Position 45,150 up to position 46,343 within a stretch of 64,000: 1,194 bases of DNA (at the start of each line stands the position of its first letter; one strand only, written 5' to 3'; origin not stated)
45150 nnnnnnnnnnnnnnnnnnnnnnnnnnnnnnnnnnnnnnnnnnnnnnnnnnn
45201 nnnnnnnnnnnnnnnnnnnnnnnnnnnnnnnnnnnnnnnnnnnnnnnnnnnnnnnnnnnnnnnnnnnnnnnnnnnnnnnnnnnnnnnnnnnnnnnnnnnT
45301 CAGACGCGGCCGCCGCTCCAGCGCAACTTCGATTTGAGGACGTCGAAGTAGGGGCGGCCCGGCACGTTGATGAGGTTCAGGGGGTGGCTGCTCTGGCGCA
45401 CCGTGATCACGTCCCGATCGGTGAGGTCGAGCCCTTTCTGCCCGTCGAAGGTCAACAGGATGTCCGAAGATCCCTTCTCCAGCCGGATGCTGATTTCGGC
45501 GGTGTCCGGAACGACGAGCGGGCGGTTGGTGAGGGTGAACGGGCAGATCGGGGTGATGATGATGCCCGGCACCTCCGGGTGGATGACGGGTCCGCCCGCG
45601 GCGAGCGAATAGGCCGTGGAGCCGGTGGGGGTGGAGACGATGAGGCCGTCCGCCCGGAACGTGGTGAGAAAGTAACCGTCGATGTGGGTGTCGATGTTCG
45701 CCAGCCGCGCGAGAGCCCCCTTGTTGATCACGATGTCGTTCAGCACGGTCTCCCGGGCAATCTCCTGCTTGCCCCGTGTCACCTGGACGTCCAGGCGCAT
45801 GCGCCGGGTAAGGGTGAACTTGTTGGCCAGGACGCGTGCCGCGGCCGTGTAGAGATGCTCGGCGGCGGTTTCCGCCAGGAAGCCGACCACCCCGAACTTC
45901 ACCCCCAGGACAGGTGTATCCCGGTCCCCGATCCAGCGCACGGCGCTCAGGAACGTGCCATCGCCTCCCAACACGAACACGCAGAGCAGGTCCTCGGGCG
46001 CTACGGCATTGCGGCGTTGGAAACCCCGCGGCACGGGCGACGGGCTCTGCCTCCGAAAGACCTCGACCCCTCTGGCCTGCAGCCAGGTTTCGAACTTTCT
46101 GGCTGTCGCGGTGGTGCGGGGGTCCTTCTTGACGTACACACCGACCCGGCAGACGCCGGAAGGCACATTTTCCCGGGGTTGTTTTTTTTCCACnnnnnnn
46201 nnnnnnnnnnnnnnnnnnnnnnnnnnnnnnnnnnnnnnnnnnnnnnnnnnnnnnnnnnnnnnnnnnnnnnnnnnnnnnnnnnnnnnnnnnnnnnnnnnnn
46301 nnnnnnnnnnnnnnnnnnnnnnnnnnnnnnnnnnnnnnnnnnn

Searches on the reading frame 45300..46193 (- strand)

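Call 62: search_protein_families(library=pfam, proteins=[window:45300-46193:-], max_evalue=0.001)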
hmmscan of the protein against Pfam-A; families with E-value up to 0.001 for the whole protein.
window:45300-46193:- (297 aa): 2 families
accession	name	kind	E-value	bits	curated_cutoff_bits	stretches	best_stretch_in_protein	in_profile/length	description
PF20143.4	NAD_kinase_C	-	3.9e-39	133.7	23.7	1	151-276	1-125/126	ATP-NAD kinase C-terminal domain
PF01513.26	NAD_kinase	-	1.1e-13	52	25.5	1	62-125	66-129/130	ATP-NAD kinase N-terminal domain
